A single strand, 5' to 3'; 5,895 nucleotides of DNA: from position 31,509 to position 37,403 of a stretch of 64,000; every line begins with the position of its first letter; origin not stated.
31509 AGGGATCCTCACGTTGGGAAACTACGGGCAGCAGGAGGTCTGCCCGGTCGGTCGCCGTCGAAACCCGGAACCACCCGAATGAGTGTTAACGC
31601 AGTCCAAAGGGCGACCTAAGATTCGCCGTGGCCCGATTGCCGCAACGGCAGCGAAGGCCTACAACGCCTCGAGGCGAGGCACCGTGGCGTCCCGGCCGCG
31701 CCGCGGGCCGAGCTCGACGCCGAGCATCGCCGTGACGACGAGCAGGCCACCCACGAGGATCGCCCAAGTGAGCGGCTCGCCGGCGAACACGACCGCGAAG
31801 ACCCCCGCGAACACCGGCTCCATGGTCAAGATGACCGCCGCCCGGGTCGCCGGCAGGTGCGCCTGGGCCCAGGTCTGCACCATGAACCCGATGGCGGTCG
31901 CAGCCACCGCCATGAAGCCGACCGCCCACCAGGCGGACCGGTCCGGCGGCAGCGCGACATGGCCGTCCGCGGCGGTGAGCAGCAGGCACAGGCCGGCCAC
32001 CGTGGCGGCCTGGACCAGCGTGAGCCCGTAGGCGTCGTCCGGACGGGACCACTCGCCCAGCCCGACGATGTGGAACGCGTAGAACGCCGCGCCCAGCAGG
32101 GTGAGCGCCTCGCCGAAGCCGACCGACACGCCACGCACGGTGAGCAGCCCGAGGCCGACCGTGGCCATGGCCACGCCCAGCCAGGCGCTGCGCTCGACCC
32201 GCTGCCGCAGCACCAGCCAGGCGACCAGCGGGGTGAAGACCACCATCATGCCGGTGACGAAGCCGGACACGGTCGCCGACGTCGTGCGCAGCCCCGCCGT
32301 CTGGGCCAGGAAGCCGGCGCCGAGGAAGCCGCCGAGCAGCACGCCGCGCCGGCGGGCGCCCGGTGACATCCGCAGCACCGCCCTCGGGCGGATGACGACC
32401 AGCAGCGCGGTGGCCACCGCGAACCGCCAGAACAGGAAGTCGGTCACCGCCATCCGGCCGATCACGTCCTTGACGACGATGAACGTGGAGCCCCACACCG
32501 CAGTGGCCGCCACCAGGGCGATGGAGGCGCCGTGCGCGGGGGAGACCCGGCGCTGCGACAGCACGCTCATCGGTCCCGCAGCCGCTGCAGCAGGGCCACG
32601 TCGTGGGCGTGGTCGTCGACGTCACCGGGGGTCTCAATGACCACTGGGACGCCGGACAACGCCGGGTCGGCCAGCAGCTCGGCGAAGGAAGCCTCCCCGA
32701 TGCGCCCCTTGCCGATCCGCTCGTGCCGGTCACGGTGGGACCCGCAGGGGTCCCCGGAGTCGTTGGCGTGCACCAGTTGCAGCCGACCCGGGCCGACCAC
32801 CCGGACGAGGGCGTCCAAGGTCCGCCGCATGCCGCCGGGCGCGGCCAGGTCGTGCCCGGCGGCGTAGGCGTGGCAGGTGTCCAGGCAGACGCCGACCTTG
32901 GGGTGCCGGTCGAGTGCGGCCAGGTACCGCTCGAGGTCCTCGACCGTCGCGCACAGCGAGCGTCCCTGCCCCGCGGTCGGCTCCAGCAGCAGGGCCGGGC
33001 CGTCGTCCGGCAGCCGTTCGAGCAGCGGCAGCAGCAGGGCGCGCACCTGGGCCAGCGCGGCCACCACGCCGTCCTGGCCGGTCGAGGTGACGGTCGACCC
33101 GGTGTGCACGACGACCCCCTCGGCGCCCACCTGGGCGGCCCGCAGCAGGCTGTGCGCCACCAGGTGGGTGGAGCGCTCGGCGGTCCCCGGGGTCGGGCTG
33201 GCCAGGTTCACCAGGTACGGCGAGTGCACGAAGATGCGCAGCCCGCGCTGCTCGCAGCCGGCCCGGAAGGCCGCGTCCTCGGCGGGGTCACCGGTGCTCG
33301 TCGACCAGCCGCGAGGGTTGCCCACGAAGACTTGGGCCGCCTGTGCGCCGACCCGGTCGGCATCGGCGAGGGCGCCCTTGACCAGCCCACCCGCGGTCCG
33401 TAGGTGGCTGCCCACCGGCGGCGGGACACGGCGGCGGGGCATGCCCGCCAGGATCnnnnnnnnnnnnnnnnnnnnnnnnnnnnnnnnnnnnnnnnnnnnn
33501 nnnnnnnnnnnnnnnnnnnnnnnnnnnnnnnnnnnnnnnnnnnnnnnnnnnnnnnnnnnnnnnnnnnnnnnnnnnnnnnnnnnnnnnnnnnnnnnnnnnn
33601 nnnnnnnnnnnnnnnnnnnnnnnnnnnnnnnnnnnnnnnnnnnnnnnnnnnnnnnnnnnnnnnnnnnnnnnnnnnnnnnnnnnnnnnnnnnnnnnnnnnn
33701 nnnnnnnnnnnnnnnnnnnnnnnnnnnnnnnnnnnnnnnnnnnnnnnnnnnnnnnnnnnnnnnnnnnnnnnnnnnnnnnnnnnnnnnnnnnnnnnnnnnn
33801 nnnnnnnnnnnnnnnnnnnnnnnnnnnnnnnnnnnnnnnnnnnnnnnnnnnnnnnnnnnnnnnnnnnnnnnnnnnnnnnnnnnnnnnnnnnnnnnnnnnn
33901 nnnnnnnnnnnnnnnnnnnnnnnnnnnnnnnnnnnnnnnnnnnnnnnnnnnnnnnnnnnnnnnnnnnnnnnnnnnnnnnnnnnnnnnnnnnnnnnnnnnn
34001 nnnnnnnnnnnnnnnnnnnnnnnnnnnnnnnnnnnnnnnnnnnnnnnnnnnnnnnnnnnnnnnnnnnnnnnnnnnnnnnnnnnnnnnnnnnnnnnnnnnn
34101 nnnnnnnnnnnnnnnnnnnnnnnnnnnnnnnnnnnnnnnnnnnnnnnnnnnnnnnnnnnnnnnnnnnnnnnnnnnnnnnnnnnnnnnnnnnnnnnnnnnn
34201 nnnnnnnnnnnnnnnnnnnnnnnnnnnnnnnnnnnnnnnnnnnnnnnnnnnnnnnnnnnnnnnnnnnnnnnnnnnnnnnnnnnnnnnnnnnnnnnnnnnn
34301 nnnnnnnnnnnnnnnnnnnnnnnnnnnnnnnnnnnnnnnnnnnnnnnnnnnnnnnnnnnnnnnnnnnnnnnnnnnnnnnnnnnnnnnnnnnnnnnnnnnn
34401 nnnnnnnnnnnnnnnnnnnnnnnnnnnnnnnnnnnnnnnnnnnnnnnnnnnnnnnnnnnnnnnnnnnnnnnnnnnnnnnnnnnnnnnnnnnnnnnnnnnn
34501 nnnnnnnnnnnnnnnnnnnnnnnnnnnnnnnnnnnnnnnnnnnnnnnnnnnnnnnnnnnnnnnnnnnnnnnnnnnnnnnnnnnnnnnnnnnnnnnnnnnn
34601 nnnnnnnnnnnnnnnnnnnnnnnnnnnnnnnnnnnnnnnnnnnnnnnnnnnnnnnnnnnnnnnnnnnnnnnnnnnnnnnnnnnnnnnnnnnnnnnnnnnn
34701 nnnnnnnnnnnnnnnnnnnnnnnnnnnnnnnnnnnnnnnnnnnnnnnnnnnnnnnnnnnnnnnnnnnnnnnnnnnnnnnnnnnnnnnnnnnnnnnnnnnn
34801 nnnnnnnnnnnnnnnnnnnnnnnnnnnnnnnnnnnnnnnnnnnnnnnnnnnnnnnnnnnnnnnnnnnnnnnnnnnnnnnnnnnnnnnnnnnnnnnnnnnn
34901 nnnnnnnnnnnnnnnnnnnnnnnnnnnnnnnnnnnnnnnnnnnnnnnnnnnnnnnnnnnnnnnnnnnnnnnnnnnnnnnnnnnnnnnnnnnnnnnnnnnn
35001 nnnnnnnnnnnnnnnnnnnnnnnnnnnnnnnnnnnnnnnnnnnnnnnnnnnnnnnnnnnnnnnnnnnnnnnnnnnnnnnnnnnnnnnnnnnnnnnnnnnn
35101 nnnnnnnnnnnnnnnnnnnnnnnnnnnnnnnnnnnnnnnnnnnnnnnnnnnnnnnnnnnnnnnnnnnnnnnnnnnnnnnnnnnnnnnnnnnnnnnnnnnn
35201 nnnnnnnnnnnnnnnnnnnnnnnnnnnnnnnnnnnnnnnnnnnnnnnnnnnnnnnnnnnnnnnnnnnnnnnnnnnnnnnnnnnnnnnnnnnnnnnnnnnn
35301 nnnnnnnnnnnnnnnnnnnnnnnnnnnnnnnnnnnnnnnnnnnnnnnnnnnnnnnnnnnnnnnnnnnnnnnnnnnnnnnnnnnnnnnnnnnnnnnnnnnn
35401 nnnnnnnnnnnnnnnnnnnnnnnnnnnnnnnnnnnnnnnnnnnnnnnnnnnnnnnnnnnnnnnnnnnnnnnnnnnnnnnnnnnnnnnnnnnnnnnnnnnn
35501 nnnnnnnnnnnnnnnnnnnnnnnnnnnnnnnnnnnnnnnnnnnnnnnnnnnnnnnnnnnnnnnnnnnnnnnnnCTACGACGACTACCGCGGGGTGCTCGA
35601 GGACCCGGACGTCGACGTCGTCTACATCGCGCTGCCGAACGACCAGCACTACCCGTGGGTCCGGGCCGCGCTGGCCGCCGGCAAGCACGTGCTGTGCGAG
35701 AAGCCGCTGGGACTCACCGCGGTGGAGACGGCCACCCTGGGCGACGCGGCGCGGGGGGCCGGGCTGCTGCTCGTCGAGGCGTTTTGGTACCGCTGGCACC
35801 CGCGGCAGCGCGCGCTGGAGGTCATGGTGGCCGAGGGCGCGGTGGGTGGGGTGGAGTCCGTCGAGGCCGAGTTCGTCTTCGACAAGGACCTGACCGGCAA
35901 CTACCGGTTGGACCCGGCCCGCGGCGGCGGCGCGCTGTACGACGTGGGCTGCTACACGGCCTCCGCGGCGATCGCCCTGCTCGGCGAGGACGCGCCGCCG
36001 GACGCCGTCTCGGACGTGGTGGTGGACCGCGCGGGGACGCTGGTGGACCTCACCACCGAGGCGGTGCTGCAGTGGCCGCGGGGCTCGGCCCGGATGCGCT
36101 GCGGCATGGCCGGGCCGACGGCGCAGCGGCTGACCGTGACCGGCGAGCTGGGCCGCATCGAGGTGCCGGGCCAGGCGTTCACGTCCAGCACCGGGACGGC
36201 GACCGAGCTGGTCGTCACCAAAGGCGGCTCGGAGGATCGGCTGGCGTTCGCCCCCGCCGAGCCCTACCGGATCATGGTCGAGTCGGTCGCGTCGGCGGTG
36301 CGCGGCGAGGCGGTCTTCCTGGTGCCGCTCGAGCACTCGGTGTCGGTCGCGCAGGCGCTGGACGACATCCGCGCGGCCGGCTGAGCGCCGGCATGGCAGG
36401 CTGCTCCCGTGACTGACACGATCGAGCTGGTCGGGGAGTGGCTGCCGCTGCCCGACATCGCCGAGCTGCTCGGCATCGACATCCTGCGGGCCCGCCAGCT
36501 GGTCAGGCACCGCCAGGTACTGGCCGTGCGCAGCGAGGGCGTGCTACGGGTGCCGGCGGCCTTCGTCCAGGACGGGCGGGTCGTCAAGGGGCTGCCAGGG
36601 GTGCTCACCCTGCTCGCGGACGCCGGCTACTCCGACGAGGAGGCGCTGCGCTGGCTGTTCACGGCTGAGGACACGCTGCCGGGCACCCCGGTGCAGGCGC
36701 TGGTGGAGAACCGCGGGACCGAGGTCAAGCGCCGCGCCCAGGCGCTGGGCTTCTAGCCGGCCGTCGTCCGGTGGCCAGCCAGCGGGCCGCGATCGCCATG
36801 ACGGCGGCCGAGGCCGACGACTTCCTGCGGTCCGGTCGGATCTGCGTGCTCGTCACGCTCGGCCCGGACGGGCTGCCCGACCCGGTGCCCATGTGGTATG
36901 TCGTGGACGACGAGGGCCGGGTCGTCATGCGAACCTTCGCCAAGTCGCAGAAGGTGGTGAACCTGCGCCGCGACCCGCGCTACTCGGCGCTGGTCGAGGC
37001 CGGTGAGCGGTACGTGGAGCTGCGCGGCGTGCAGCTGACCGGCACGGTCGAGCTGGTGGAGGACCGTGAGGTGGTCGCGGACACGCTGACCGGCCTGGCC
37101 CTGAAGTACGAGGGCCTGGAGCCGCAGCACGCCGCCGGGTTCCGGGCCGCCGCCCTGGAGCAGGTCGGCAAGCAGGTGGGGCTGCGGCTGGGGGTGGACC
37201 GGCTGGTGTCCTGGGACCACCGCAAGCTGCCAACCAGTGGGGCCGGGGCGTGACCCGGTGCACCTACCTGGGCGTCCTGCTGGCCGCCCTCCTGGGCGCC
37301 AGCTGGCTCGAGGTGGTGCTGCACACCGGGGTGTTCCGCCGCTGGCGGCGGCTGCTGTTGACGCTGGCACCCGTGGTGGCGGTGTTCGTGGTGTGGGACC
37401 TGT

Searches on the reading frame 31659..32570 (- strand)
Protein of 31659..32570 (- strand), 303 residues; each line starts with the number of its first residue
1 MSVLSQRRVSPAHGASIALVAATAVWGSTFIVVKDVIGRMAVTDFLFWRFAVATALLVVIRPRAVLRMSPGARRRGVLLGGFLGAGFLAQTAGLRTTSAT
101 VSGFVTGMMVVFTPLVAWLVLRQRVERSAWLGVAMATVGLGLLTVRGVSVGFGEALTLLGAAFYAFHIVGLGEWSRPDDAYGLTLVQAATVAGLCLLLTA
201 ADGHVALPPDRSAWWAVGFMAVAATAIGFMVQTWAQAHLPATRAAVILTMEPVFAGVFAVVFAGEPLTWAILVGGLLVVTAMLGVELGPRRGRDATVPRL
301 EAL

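Call 24: search_protein_families(library=pfam, proteins=[window:31659-32570:-], max_evalue=0.001)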
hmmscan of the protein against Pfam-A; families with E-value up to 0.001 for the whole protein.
window:31659-32570:- (303 aa): 1 family
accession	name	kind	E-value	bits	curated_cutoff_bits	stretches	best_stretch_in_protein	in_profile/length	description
PF00892.27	EamA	-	3.6e-34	118.4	28.2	2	17-144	5-134/135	EamA-like transporter family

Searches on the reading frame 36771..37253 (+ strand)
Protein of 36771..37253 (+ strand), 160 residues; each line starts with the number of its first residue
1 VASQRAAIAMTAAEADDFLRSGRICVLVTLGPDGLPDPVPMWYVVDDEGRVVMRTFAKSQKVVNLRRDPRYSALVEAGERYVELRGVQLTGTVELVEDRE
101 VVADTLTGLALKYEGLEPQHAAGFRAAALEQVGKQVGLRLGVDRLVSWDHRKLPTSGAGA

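Call 24: search_protein_families(library=pfam, proteins=[window:36771-37253:+], max_evalue=0.001)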
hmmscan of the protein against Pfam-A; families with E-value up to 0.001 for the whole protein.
window:36771-37253:+ (160 aa): 2 families
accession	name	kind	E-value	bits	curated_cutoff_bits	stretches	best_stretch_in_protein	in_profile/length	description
PF01243.27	PNPOx_N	-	3.2e-16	60.2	28.1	1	13-113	3-93/120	Pyridoxamine 5'-phosphate oxidase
PF12900.13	Pyridox_ox_2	-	1.8e-10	41.4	27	1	12-113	2-107/140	Pyridoxamine 5'-phosphate oxidase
